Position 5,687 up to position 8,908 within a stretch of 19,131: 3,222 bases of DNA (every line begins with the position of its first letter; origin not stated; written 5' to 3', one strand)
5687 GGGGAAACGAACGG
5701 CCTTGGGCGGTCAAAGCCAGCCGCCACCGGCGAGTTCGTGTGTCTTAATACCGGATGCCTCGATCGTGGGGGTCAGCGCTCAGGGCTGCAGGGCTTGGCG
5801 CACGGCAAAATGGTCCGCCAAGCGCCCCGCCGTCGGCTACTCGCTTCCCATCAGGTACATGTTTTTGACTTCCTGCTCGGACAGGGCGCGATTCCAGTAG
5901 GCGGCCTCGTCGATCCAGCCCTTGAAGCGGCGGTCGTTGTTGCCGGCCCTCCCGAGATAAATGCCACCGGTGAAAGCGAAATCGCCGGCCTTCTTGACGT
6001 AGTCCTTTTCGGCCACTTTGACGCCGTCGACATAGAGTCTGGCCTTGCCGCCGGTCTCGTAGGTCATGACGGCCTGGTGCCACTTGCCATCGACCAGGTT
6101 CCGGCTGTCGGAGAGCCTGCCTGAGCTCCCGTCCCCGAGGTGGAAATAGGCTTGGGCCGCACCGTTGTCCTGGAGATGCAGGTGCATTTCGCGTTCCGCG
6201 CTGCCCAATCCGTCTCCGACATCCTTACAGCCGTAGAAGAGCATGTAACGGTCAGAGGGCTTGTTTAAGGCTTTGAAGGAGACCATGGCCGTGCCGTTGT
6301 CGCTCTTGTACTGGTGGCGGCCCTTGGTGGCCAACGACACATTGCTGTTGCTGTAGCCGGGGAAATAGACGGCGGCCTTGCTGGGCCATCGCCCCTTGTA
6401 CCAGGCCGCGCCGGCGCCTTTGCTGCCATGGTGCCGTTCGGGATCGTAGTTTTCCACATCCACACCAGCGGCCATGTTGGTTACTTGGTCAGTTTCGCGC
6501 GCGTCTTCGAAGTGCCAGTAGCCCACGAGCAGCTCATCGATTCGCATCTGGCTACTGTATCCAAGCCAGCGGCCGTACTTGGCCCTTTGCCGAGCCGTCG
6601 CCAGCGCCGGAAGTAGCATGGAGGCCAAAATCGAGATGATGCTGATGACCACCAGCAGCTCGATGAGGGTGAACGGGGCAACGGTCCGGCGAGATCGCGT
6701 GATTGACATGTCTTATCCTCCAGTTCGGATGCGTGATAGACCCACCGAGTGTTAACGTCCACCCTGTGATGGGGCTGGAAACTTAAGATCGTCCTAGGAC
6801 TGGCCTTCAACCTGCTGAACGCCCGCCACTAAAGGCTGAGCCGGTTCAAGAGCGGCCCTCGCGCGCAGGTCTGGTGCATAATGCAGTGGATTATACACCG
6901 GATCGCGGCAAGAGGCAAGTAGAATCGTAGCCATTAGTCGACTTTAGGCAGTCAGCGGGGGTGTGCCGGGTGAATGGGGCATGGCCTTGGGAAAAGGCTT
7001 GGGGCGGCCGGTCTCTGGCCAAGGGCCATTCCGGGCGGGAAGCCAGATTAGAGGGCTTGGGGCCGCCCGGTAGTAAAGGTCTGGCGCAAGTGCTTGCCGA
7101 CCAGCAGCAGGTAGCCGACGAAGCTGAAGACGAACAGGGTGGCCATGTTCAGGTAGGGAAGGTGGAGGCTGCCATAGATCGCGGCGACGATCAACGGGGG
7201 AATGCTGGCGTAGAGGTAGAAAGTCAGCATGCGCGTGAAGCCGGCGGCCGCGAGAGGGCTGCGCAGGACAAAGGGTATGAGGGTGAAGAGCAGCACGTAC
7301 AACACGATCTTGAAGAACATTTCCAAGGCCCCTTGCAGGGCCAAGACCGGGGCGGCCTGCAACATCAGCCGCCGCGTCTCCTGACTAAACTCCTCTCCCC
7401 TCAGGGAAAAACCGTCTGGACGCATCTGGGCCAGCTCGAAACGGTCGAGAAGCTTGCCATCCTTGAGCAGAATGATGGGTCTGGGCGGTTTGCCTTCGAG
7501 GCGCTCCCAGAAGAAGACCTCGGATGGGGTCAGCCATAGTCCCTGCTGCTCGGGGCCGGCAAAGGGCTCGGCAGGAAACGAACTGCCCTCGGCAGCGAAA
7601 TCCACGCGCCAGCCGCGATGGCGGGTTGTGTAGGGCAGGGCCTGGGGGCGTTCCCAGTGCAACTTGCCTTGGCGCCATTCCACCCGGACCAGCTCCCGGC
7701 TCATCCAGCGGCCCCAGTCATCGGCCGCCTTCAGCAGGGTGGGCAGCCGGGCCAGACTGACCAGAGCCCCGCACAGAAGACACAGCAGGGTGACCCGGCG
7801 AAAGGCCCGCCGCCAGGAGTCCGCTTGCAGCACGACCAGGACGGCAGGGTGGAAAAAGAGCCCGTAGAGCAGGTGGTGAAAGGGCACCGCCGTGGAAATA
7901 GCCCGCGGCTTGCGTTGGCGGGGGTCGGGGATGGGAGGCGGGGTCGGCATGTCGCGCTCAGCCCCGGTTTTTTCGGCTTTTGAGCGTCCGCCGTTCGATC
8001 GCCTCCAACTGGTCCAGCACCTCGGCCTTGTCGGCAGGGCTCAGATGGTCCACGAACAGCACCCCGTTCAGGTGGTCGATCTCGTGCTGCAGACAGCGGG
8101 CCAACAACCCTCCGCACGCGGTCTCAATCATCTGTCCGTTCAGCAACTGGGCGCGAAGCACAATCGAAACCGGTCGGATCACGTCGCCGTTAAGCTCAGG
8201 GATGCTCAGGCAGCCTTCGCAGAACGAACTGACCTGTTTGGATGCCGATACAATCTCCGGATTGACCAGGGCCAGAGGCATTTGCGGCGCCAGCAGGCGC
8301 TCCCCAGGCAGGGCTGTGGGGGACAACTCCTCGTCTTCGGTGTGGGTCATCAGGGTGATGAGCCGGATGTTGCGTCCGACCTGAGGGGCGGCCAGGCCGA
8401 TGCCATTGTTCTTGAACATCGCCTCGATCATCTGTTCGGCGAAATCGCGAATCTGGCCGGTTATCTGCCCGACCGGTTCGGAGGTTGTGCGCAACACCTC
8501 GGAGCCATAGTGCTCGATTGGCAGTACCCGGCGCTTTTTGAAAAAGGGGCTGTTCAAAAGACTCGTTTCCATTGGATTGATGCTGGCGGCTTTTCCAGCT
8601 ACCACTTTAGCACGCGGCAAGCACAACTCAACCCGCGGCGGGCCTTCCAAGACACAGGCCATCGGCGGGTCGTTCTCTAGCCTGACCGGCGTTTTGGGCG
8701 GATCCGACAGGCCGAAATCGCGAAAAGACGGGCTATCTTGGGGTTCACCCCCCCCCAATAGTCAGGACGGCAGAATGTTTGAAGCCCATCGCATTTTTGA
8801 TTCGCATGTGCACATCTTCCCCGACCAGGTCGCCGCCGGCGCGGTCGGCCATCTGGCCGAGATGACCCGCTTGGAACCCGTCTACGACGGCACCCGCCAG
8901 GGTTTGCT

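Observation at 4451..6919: Tandemly duplicated prepilin-helix/LamG-domain gene cassette with homogenised ends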

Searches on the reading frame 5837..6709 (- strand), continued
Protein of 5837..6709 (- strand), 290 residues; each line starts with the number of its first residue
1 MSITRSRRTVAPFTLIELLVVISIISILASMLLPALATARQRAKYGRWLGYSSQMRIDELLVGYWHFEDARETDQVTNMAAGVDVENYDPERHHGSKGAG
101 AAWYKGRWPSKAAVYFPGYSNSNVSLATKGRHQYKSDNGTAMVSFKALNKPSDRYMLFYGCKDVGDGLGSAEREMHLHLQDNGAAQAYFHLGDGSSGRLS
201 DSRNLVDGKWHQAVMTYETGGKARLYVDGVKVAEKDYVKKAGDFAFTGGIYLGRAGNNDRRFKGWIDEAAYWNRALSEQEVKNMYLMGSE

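Call 51: find_encoding_contigs(protein=P0012, flank=9000, max_places=2)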
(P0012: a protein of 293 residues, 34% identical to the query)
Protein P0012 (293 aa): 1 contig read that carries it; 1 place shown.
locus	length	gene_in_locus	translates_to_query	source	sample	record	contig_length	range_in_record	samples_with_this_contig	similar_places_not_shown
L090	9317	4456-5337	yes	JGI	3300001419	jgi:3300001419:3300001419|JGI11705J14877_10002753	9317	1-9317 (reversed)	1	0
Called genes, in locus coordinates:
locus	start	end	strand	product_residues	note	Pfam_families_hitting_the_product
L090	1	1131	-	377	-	?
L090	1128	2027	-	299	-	PF01882:DUF58, PF05762:VWA_CoxE (weak), PF13519:VWA_2 (weak)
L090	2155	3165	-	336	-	PF20030:bpMoxR, PF07726:AAA_3, PF07728:AAA_5, PF17863:AAA_lid_2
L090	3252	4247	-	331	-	PF20030:bpMoxR, PF07726:AAA_3, PF07728:AAA_5 (weak), PF17863:AAA_lid_2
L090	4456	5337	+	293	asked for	PF13385:Laminin_G_3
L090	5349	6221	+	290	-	-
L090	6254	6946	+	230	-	PF07963:N_methyl (weak)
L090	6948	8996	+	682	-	PF06808:DctM, PF11874:DUF3394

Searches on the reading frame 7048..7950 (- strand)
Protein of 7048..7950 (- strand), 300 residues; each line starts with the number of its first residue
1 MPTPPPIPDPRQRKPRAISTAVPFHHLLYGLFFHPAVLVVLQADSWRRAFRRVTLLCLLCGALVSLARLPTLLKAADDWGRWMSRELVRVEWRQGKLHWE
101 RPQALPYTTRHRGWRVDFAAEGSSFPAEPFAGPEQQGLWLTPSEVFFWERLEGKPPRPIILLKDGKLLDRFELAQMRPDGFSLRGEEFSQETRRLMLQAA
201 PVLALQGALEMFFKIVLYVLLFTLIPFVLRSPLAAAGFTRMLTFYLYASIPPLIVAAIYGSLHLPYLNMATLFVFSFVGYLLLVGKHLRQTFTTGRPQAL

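Call 8: search_protein_families(library=pfam, proteins=[window:7048-7950:-], max_evalue=0.01)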
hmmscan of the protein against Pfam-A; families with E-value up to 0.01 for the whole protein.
window:7048-7950:- (300 aa): 1 family
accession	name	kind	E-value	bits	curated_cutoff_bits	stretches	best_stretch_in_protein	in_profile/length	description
PF06691.16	DUF1189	-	0.00019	21.5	28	0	191-278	149-238/244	Protein of unknown function (DUF1189)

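Call 9: search_protein_families(library=ncbifam, proteins=[window:7048-7950:-], max_evalue=0.01)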
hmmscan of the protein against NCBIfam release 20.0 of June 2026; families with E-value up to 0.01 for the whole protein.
window:7048-7950:- (300 aa): 0 families

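Call 29: find_homologous_proteins(query=window:7048-7950:-)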
Query window:7048-7950:- (300 aa): 12 proteins with E <= 0.001 among 6444 candidates.
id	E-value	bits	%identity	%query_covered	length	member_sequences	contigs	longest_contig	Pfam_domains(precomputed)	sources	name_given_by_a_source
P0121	1.4e-198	677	100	100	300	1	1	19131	-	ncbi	-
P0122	2.3e-78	282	46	91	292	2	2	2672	PF06691.17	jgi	jgi:hypothetical protein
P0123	8.1e-77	277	46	91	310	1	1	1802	-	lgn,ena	-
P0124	3.0e-71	259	42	95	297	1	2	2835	-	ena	-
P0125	2.7e-70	256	43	96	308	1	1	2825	-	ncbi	-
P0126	1.8e-68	250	46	88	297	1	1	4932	-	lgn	-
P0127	3.9e-68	249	44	80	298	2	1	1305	PF06691.17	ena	-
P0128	3.4e-62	229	42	90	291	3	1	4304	-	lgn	-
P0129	5.8e-58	215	39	90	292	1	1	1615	PF06691.17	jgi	-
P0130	9.2e-54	201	36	96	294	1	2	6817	-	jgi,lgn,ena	-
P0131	1.6e-53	201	37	91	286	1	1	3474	-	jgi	-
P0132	9.8e-53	198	36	96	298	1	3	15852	-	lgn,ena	-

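Call 31: find_encoding_contigs(protein=P0126, flank=6000, max_places=2)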
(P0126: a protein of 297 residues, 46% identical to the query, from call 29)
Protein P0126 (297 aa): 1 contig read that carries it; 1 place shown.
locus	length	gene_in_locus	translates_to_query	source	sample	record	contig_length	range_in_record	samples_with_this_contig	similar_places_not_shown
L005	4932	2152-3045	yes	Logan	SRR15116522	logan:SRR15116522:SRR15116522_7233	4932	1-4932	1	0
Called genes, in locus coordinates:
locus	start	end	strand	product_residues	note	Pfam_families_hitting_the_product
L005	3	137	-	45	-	?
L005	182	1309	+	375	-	PF00248:Aldo_ket_red, PF13183:Fer4_8 (weak), PF13187:Fer4_9, PF13534:Fer4_17 (weak)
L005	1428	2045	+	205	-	PF01327:Pep_deformylase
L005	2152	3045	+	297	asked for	-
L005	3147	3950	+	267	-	PF23023:Anti-Pycsar_Apyc1, PF00753:Lactamase_B (weak), PF12706:Lactamase_B_2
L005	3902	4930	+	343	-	?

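Call 32: find_encoding_contigs(protein=P0132, flank=8000, max_places=2)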
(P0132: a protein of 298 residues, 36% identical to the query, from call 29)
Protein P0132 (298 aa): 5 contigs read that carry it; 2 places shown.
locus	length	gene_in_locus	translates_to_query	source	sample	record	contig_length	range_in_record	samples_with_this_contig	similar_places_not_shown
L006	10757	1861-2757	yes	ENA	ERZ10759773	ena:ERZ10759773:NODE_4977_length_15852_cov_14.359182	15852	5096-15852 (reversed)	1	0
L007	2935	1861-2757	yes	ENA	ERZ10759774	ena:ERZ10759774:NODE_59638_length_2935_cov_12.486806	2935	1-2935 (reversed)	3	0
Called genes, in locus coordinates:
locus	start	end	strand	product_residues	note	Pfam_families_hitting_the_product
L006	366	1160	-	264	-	PF04909:Amidohydro_2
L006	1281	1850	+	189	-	PF01327:Pep_deformylase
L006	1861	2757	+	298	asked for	-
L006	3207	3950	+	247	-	PF14353:CpXC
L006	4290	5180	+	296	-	-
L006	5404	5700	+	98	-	PF04341:DUF485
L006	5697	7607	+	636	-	PF00474:SSF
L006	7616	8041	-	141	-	-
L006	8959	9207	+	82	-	PF21699:TM1266-like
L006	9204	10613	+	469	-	PF00206:Lyase_1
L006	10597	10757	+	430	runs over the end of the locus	PF00350:Dynamin_N (weak), PF01926:MMR_HSR1, PF02421:FeoB_N (faint), PF18128:HydF_dimer, PF18133:HydF_tetramer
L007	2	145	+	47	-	?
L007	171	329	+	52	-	-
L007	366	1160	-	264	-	PF04909:Amidohydro_2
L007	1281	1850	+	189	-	PF01327:Pep_deformylase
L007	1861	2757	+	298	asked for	-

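Call 33: find_encoding_contigs(protein=P0128, flank=6000, max_places=2)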
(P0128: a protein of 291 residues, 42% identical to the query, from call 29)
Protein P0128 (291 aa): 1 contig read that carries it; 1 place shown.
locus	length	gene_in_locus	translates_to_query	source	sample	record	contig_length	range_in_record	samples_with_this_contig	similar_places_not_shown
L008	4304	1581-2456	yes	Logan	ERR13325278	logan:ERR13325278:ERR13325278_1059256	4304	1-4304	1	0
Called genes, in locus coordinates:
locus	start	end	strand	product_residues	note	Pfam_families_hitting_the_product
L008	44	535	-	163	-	PF00472:RF-1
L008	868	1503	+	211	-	PF01327:Pep_deformylase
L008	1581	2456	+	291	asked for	-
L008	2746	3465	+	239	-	-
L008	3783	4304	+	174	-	?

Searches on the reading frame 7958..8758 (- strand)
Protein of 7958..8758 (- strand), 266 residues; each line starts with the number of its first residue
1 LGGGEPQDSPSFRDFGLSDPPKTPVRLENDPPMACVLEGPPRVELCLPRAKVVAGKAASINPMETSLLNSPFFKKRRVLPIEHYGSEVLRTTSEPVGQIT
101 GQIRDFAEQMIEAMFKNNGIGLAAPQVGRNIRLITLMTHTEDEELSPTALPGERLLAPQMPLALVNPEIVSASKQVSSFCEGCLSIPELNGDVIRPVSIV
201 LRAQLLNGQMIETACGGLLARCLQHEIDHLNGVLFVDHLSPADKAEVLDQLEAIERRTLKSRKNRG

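Call 8: search_protein_families(library=pfam, proteins=[window:7958-8758:-], max_evalue=0.01)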
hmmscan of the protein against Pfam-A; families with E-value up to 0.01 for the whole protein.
window:7958-8758:- (266 aa): 1 family
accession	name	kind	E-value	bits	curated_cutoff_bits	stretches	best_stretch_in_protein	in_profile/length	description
PF01327.26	Pep_deformylase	-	2e-46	157.8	22.8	1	79-244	2-155/156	Polypeptide deformylase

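Call 9: search_protein_families(library=ncbifam, proteins=[window:7958-8758:-], max_evalue=0.01)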
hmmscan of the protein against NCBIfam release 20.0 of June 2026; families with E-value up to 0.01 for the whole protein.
window:7958-8758:- (266 aa): 6 families
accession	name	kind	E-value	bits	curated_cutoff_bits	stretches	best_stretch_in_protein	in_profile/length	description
NF001159.1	PRK00150.1-3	subfamily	8.1e-46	155.6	125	1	78-252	2-163/167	peptide deformylase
TIGR00079.1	pept_deformyl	equivalog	2.3e-42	144.3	103.95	1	82-248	5-156/161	peptide deformylase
NF009484.0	PRK12846.1-5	equivalog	1.1e-27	96.7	190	2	161-253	69-161/165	peptide deformylase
NF009483.0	PRK12846.1-4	equivalog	5.5e-17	62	267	1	78-239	3-156/193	peptide deformylase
NF011189.0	PRK14595.1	equivalog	1.2e-14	54.3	232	1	162-239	69-146/162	peptide deformylase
NF006670.0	PRK09218.1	equivalog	1.2e-09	38.2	162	1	159-234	62-135/136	peptide deformylase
